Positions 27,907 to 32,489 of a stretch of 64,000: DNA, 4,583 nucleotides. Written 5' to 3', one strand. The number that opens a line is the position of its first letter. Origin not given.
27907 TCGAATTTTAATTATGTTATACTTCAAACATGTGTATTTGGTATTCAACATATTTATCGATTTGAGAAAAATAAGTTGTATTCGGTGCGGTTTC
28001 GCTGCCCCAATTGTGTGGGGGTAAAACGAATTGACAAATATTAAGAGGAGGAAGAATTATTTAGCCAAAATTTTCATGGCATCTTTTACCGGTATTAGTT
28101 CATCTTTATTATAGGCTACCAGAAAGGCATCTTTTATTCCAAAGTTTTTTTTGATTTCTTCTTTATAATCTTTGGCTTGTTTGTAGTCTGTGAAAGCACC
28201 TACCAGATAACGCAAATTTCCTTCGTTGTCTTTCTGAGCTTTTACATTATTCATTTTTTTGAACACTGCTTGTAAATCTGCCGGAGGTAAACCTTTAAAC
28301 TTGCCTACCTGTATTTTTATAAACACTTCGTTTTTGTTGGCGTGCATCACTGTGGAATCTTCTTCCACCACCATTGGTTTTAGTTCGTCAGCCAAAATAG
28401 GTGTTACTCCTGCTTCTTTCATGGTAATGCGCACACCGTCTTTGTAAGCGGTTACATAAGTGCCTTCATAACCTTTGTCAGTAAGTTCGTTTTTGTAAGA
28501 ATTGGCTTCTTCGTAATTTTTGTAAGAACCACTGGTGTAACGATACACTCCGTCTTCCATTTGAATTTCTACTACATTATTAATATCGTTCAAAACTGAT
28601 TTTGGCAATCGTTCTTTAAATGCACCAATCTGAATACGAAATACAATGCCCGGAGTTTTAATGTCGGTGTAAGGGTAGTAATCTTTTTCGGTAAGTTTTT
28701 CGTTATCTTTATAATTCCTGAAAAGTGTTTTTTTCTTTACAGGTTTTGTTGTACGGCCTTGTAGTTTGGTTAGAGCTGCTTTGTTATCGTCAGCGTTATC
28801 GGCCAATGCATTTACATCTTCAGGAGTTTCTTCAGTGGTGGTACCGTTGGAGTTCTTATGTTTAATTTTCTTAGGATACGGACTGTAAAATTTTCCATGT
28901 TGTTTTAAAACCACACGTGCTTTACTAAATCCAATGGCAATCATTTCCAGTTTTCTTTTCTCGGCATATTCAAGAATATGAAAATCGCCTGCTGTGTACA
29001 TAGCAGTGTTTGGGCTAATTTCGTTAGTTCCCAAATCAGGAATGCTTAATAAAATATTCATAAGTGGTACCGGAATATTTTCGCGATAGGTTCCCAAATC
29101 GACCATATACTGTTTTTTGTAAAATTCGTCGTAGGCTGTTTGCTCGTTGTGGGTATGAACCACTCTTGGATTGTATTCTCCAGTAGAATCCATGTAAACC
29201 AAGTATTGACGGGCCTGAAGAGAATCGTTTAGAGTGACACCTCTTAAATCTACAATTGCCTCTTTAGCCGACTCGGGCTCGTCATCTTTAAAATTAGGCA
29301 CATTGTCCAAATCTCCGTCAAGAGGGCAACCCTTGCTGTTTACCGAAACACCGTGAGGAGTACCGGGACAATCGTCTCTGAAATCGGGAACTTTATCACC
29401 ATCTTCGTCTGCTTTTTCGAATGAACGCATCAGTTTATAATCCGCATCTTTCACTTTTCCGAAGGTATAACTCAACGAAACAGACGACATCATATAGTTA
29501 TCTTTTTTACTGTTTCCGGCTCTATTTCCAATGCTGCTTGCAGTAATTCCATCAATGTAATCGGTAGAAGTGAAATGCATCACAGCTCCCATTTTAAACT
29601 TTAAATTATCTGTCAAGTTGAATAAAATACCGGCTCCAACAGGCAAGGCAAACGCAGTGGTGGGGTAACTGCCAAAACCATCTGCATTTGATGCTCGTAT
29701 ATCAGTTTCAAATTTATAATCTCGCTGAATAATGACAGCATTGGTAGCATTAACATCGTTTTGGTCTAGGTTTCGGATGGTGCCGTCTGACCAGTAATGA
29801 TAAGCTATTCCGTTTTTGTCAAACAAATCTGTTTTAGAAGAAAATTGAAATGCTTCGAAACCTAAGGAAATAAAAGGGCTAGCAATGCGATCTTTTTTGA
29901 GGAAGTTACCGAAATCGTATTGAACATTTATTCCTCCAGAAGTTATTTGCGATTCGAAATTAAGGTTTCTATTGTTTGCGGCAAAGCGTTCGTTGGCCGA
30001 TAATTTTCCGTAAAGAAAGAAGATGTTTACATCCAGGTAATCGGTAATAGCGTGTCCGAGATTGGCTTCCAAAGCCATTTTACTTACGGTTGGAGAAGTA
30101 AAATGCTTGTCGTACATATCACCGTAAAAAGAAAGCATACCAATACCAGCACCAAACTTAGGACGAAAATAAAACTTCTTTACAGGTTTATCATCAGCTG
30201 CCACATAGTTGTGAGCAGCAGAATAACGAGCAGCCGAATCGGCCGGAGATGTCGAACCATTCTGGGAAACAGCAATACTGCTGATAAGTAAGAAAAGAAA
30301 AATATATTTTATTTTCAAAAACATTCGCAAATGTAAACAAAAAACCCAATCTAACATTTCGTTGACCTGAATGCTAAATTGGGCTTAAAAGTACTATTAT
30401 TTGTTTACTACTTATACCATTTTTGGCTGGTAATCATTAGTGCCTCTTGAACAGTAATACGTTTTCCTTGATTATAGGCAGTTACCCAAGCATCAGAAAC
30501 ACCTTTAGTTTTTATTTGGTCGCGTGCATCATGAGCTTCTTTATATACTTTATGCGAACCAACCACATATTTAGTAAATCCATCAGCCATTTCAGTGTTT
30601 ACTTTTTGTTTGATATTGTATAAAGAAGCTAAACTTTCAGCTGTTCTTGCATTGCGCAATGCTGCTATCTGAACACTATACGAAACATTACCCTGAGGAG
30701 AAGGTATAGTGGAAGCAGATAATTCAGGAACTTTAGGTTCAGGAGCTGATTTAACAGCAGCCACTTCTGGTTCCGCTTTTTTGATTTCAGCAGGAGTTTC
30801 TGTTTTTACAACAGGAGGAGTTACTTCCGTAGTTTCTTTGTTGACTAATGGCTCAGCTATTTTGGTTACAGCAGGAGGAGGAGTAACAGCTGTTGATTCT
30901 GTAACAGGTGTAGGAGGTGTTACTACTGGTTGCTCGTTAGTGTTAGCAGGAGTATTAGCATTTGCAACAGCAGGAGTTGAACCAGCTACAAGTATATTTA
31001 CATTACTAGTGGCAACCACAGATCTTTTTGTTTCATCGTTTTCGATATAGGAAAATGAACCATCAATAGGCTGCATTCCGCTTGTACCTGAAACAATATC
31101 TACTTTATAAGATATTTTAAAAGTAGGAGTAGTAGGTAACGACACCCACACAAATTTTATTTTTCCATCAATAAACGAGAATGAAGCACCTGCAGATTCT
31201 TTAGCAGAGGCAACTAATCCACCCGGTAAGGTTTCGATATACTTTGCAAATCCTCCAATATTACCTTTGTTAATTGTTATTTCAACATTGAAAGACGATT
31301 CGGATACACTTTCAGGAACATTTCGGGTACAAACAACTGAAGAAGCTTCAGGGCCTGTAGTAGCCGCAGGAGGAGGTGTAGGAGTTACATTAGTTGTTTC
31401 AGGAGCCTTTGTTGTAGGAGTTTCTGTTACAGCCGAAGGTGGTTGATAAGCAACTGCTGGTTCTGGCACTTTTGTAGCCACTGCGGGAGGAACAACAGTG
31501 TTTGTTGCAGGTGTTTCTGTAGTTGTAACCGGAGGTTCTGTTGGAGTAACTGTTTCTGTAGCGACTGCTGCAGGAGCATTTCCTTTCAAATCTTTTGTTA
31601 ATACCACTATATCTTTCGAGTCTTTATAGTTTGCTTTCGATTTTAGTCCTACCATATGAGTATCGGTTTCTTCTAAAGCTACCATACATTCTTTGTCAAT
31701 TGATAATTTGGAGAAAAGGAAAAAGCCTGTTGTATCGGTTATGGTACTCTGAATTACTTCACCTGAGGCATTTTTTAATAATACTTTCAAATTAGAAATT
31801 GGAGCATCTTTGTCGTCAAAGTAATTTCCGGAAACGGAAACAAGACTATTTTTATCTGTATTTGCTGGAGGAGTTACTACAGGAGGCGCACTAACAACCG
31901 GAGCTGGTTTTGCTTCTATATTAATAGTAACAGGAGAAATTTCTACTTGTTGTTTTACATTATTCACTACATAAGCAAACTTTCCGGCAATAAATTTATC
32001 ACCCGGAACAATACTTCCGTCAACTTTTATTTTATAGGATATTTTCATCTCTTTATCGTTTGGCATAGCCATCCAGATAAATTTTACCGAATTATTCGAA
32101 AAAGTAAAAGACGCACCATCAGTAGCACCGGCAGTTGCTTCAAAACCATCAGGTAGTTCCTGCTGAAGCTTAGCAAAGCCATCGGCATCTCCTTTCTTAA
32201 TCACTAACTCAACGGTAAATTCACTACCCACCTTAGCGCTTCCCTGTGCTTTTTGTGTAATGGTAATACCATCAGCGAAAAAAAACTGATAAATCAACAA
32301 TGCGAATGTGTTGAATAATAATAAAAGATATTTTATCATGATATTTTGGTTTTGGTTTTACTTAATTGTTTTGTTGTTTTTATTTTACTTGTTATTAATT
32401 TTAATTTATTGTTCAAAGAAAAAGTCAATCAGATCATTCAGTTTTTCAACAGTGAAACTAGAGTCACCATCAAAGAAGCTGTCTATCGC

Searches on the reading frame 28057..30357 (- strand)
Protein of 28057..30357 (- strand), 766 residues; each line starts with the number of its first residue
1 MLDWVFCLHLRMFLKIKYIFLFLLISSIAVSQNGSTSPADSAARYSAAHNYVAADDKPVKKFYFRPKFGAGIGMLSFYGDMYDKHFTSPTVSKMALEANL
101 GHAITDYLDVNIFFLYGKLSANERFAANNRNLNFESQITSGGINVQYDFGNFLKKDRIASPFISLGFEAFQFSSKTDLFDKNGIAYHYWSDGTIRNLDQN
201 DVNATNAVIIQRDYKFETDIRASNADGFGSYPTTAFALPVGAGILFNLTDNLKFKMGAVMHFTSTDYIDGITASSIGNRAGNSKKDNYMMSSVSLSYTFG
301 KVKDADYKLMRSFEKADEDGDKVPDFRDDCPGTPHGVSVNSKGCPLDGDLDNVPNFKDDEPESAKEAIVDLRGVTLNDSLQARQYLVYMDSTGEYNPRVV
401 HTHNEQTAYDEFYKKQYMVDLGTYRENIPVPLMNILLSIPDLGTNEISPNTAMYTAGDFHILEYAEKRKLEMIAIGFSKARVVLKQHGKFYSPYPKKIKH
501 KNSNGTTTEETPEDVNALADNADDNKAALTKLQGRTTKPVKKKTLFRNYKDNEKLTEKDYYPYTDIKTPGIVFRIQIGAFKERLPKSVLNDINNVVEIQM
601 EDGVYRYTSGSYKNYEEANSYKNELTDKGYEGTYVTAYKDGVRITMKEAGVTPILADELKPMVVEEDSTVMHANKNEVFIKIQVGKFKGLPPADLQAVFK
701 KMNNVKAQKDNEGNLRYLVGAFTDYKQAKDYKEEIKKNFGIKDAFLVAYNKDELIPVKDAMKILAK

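Call 46: search_protein_families(library=pfam, proteins=[window:28057-30357:-], max_evalue=0.001)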
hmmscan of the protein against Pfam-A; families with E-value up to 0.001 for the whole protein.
window:28057-30357:- (766 aa): 1 family
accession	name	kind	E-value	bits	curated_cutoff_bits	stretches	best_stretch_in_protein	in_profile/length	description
PF05036.18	SPOR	-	5e-09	36.8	21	0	681-742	6-71/76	SPOR domain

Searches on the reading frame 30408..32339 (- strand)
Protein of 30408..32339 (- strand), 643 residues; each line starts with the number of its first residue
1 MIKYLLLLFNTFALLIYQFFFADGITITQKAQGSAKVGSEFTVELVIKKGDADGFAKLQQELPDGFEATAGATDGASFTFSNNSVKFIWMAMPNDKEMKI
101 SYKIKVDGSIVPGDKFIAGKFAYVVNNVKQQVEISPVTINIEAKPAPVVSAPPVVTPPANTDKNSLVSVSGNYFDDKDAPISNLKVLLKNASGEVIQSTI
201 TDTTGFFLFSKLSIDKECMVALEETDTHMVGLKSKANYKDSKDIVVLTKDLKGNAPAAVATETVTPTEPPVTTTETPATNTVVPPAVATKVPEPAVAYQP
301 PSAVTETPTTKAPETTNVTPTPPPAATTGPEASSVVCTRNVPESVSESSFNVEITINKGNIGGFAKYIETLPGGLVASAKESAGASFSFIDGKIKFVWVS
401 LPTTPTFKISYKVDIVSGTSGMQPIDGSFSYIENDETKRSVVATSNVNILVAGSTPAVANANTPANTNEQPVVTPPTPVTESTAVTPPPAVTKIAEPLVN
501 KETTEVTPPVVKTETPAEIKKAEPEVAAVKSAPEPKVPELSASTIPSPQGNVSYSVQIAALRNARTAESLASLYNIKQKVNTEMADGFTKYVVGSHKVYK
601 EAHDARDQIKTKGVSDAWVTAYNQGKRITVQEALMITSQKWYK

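Call 46: search_protein_families(library=pfam, proteins=[window:30408-32339:-], max_evalue=0.001)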
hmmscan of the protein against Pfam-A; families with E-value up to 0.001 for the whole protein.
window:30408-32339:- (643 aa): 3 families
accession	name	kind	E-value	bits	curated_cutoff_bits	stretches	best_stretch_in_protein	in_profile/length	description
PF17210.9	SdrD_B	-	2.5e-05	24.9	29.7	1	175-222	18-64/112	SdrD B-like domain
PF05036.18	SPOR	-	3.4e-05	24.5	21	1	553-619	4-74/76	SPOR domain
PF13620.12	CarboxypepD_reg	-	8.3e-05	23.3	32.3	1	169-213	2-46/82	Carboxypeptidase regulatory-like domain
